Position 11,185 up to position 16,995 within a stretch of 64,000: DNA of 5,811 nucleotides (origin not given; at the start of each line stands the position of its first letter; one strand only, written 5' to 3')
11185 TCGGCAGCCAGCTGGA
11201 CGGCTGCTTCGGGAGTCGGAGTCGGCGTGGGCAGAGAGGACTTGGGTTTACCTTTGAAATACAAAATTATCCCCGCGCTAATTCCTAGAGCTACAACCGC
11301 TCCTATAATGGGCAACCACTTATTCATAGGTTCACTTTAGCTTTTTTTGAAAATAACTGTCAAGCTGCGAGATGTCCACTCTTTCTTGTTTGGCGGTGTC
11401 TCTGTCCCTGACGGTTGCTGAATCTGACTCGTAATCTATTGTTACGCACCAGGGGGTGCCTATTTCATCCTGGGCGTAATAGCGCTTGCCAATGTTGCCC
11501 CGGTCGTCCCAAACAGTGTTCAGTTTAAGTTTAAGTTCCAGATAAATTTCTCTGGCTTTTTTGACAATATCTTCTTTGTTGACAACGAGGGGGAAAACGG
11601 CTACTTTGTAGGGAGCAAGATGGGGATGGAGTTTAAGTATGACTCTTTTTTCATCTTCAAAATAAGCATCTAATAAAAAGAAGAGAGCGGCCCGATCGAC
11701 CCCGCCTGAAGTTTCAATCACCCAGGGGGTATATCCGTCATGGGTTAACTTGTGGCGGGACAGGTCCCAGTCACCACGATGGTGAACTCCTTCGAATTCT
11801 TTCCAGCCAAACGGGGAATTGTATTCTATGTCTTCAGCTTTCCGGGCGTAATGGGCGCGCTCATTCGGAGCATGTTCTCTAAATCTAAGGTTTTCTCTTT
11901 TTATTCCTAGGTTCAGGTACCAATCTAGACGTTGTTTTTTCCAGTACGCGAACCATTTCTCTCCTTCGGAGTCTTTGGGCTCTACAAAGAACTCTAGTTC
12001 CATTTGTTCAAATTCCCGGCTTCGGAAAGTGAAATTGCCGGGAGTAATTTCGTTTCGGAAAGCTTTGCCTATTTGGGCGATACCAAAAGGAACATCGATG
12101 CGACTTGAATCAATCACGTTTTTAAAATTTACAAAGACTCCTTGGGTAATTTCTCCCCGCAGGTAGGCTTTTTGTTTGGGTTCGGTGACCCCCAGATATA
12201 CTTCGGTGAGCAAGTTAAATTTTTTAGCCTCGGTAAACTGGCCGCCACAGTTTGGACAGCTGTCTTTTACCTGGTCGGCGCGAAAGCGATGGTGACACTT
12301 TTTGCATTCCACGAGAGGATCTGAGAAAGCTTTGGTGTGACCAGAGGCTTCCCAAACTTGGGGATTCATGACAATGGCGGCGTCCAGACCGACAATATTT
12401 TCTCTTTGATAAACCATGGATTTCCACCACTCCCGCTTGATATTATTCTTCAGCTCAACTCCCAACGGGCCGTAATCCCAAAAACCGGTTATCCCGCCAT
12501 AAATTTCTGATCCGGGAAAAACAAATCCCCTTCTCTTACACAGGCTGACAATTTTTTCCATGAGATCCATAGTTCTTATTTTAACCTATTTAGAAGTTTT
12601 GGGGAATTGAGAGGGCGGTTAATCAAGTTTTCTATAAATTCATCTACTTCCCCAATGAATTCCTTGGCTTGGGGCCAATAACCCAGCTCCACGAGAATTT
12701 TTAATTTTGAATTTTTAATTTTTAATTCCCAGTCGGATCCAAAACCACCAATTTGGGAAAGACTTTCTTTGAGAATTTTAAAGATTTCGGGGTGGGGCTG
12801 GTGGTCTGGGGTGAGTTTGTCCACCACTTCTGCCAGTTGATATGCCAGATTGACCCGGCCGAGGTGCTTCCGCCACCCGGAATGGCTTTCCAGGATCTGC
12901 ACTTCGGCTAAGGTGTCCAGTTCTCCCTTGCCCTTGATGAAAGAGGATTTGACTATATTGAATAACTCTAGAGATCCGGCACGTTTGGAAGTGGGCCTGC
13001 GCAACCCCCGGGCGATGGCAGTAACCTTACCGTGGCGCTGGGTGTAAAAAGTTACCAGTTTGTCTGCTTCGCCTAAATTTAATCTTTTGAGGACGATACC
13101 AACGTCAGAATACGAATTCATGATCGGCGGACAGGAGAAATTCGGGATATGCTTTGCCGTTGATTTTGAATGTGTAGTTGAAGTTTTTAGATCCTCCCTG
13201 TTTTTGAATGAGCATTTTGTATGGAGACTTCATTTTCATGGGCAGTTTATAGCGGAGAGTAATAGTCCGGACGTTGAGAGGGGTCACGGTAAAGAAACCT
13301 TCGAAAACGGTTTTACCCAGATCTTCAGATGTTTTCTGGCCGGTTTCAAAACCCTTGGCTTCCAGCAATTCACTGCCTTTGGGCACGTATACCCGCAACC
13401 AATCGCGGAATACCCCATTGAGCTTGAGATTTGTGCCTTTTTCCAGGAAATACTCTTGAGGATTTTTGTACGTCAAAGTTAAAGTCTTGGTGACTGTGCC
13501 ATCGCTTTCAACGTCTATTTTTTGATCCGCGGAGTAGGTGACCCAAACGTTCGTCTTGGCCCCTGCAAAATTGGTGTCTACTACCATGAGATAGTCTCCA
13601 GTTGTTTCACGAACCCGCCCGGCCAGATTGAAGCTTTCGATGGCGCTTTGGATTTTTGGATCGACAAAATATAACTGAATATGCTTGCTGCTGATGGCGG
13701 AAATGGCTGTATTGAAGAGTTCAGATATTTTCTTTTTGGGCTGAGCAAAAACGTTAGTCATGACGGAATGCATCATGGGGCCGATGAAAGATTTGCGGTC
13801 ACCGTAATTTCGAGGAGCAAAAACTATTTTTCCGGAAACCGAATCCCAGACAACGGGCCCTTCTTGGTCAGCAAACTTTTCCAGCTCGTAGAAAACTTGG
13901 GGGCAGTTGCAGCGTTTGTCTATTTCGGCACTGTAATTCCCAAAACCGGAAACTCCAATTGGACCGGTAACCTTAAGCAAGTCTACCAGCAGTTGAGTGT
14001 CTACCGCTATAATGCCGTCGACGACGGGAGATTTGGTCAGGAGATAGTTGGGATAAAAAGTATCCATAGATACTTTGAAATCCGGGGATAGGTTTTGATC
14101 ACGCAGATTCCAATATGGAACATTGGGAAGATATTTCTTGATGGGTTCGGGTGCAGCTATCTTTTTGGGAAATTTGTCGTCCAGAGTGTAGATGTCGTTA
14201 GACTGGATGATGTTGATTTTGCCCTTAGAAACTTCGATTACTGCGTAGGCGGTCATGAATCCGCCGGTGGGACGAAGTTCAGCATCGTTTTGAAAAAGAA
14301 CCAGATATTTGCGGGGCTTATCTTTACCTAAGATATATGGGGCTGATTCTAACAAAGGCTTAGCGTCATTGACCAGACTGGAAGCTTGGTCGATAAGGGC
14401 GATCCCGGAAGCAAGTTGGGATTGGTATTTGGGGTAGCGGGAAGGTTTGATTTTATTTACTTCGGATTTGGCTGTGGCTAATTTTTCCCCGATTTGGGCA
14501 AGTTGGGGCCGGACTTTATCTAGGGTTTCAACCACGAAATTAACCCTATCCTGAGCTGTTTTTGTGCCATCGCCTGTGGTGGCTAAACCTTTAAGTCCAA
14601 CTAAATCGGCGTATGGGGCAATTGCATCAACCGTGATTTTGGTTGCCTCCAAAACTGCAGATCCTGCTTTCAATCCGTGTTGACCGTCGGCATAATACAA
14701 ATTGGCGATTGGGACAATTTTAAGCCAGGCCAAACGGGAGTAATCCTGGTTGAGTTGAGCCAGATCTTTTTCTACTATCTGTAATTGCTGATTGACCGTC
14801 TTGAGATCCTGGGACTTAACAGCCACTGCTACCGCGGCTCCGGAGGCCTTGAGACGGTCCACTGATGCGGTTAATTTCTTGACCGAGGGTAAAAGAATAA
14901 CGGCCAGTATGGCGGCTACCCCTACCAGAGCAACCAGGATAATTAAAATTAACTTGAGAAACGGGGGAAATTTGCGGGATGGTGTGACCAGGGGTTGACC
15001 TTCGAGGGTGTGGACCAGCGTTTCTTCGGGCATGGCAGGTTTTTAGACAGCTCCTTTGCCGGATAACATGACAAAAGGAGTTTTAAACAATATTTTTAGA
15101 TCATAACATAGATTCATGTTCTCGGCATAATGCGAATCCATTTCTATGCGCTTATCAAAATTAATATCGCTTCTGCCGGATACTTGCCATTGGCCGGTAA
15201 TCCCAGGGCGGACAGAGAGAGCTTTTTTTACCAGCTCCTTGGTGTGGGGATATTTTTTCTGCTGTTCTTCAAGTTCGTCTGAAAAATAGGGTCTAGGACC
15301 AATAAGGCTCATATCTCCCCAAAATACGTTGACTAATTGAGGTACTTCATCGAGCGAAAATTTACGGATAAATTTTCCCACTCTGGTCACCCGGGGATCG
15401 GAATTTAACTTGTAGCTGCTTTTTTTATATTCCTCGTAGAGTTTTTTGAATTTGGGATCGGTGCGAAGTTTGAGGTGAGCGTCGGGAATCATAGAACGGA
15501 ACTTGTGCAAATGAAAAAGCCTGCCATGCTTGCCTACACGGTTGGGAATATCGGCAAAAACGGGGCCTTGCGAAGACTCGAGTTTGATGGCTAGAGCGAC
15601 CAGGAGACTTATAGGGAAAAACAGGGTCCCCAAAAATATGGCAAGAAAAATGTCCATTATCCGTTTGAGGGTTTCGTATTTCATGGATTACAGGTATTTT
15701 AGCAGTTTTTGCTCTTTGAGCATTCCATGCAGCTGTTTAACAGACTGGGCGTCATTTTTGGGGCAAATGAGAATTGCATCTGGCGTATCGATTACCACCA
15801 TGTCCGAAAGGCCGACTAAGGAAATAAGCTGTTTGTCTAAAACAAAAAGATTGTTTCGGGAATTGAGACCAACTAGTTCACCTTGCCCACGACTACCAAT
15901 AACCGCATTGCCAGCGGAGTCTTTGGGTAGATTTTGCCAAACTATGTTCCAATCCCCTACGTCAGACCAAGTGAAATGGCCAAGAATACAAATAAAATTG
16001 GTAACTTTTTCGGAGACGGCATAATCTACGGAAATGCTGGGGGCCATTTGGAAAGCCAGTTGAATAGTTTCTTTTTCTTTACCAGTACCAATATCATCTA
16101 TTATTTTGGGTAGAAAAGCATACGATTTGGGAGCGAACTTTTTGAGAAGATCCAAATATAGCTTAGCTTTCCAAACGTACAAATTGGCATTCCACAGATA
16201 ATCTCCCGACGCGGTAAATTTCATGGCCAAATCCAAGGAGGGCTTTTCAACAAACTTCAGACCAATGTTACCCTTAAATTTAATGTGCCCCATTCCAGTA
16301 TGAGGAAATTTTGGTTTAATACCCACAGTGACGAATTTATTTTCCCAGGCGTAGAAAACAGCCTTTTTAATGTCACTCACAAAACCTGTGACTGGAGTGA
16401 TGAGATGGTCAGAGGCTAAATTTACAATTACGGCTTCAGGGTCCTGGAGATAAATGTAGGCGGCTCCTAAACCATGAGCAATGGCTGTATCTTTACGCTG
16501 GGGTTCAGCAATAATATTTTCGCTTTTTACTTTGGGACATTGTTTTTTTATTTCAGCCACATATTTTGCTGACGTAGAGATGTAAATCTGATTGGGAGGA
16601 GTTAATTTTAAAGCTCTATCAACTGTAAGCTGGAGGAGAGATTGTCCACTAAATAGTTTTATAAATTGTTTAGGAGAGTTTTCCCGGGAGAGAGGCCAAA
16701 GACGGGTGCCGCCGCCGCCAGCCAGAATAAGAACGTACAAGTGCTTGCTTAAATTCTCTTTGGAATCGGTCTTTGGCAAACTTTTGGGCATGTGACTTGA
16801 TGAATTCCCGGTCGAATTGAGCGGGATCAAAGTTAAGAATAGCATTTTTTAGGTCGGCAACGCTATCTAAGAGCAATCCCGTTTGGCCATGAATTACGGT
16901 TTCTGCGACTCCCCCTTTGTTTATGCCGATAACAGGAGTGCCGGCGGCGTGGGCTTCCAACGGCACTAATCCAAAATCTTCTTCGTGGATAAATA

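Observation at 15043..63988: One ~49-kb, near-contiguous glycan assembly mega-locus with at least 8 GT-C, about 19 GT-A/GT-B enzymes, 2 Wzx flippases and 6 methyltransferases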

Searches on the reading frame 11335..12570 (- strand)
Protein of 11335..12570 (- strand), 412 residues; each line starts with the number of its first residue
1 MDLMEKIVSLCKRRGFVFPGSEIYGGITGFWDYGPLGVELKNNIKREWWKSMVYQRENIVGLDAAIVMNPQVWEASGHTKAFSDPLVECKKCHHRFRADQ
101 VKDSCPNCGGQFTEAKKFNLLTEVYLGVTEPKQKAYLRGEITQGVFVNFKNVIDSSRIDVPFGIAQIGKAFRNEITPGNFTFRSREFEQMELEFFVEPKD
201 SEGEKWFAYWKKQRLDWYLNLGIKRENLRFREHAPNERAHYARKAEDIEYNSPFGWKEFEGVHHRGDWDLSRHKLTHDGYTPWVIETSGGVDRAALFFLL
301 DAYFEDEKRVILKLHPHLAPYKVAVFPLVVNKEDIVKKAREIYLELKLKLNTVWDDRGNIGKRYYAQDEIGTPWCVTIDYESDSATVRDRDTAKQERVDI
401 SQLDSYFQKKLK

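Call 7: search_protein_families(library=pfam, proteins=[window:11335-12570:-], max_evalue=0.01)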
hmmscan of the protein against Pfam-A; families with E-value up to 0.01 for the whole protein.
window:11335-12570:- (412 aa): 5 families
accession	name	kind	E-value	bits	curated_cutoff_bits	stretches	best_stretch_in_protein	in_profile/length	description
PF03129.25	HGTP_anticodon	-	1.5e-14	54.4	21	1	322-409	1-93/94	Anticodon binding domain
PF00587.30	tRNA-synt_2b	-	1.9e-07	31.8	29.3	1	132-253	8-123/179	tRNA synthetase class II core domain (G, H, P, S and T)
PF23455.1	DUF7129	-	1.5e-05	25.1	30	1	87-112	12-37/45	Domain of unknown function (DUF7129)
PF01155.25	HypA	-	0.006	17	28.9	0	86-115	70-99/112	Hydrogenase/urease nickel incorporation, metallochaperone, hypA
PF06906.16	DUF1272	-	0.0089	16.6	25.3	0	89-113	29-52/57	Protein of unknown function (DUF1272)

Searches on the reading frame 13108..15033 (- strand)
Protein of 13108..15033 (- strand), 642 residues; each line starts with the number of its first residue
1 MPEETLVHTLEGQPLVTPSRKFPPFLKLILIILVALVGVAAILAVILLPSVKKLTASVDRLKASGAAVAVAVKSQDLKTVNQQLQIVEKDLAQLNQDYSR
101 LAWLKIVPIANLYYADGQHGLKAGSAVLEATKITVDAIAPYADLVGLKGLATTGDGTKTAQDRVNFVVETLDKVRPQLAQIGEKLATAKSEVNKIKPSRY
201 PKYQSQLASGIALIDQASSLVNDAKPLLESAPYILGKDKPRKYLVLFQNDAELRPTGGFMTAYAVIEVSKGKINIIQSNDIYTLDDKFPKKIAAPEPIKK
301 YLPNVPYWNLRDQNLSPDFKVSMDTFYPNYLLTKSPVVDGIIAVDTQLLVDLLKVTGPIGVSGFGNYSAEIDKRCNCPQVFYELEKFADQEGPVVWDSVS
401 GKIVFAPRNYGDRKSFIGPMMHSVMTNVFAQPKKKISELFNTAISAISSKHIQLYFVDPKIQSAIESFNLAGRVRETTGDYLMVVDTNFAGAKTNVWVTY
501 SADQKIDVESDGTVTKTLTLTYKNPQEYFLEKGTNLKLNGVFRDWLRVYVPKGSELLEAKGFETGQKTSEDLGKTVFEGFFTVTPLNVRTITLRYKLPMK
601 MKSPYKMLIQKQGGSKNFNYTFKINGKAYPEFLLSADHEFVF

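Call 7: search_protein_families(library=pfam, proteins=[window:13108-15033:-], max_evalue=0.01)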
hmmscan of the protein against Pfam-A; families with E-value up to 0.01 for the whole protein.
window:13108-15033:- (642 aa): 1 family
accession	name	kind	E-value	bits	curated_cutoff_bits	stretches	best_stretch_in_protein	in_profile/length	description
PF13196.11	DUF4012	-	3.2e-25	89.7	28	1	238-363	1-126/144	Protein of unknown function (DUF4012)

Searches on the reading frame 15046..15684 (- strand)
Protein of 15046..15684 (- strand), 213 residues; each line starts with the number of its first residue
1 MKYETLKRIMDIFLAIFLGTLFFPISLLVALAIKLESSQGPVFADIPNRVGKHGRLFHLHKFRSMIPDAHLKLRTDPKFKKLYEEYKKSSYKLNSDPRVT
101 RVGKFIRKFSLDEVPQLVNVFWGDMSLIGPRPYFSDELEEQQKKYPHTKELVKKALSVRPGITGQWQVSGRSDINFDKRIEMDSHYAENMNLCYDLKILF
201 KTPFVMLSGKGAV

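Call 3: search_protein_families(library=pfam, proteins=[window:15046-15684:-], max_evalue=0.01)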
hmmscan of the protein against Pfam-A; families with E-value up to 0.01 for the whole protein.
window:15046-15684:- (213 aa): 1 family
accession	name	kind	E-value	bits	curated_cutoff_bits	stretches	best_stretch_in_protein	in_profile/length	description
PF02397.22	Bac_transf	-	5e-59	199.3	27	1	7-207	1-178/179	Bacterial sugar transferase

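Call 13: search_protein_families(library=ncbifam, proteins=[window:15046-15684:-], max_evalue=0.01)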
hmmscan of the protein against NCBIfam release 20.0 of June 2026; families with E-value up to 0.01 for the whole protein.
window:15046-15684:- (213 aa): 10 families
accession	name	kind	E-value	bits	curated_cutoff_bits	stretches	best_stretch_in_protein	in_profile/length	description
TIGR03025.1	EPS_sugtrans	subfamily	2.1e-71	241.5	295.55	1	4-212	255-444/445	exopolysaccharide biosynthesis polyprenyl glycosylphosphotransferase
TIGR03022.1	WbaP_sugtrans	subfamily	4.9e-69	233.7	403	1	4-212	256-455/456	undecaprenyl-phosphate galactose phosphotransferase WbaP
NF052601.1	undeca_RfbP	equivalog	2.2e-57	194.1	330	1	3-208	41-237/244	undecaprenyl-phosphate galactose phosphotransferase family protein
TIGR03023.1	WcaJ_sugtrans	equivalog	2e-56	192.2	410.75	1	4-212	260-452/453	undecaprenyl-phosphate glucose phosphotransferase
NF041877.1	EPS_EpsZ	equivalog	1.2e-49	169.2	800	1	5-212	264-458/459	exopolysaccharide biosynthesis polyisoprenyl-phosphate hexose-1-phosphate transferase EpsZ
NF011751.0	PRK15204.1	equivalog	6.1e-46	157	907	1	5-212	278-475/476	undecaprenyl-phosphate galactose phosphotransferase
TIGR03013.1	EpsB_2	subfamily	6.2e-39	134.3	393.35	1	4-212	252-442/443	TIGR03013 family XrtA/PEP-CTERM system glycosyltransferase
NF007518.0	PRK10124.1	equivalog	1.3e-31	109.8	684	1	5-210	272-461/464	undecaprenyl-phosphate glucose phosphotransferase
NF050817.1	PolSacchBiosHfsE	equivalog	4.7e-25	88.2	750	1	5-210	270-463/467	polysaccharide biosynthesis protein HfsE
NF045514.1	glycotran_HepC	equivalog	1.6e-22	79.9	140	1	4-133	114-212/220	heterocyst development glycosyltransferase HepC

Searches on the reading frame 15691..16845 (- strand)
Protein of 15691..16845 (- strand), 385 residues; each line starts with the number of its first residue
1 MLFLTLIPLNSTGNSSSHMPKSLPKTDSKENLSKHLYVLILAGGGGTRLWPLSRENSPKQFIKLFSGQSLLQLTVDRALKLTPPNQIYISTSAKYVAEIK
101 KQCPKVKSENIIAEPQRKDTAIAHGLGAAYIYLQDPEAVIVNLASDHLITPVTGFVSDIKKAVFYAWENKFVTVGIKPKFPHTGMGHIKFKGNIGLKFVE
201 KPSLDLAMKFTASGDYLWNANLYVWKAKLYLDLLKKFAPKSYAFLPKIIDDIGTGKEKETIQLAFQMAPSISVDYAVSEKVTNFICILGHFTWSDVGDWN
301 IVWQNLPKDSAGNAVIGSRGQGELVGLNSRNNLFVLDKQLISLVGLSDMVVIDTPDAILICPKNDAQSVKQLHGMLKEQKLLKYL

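Call 3: search_protein_families(library=pfam, proteins=[window:15691-16845:-], max_evalue=0.01)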
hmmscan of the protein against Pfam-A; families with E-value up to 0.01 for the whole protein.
window:15691-16845:- (385 aa): 4 families
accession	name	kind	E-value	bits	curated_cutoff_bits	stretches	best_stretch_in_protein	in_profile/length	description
PF00483.29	NTP_transferase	-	1.2e-32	113.9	21.2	1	39-306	3-239/245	Nucleotidyl transferase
PF22640.1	ManC_GMP_beta-helix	-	2.5e-16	59.7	27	1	322-372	1-51/55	MannoseP isomerase/GMP-like beta-helix domain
PF12804.13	NTP_transf_3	-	3.1e-06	27.9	27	1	38-141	1-91/160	MobA-like NTP transferase domain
PF01704.24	UDPGP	-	0.0086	15.3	22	0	21-82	38-96/413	UTP--glucose-1-phosphate uridylyltransferase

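Call 13: search_protein_families(library=ncbifam, proteins=[window:15691-16845:-], max_evalue=0.01)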
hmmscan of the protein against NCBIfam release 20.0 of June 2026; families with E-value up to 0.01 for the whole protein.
window:15691-16845:- (385 aa): 10 families
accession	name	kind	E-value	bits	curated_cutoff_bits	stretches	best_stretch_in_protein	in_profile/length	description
TIGR01479.1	GMP_PMI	equivalog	7.5e-78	262.4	372.95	1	38-380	3-349/467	mannose-1-phosphate guanylyltransferase/mannose-6-phosphate isomerase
NF012004.0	PRK15460.1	equivalog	1.6e-55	188.7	859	1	34-377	4-356/478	mannose-1-phosphate guanyltransferase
TIGR03992.1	Arch_glmU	subfamily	1.2e-05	24.4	292.1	1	38-150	3-110/393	bifunctional sugar-1-phosphate nucleotidylyltransferase/acetyltransferase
NF001183.0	PRK00155.1-3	subfamily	2.5e-05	23.7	166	1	37-107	3-69/237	D-ribitol-5-phosphate cytidylyltransferase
TIGR00453.1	ispD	equivalog_domain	3.1e-05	23.5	181.3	1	38-141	2-97/219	2-C-methyl-D-erythritol 4-phosphate cytidylyltransferase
TIGR01208.1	rmlA_long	equivalog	0.00017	20.6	320.25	1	39-203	3-160/353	glucose-1-phosphate thymidylyltransferase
NF041173.1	Sug_nt_acttase_Thmprot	equivalog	0.00019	20.5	600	1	38-137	3-98/405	bifunctional sugar-1-phosphate nucleotidylyltransferase/acetyltransferase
NF006899.0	PRK09382.1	equivalog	0.00056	19.1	417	1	34-128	5-94/387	bifunctional 2-C-methyl-D-erythritol 4-phosphate cytidylyltransferase/2-C-methyl-D-erythritol 2,4-cyclodiphosphate synthase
TIGR01173.1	glmU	equivalog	0.0022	16.9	366.85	1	37-153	2-109/452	bifunctional UDP-N-acetylglucosamine diphosphorylase/glucosamine-1-phosphate N-acetyltransferase GlmU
NF001186.0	PRK00155.2-3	equivalog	0.0099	15.3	253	0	35-107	4-71/224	2-C-methyl-D-erythritol 4-phosphate cytidylyltransferase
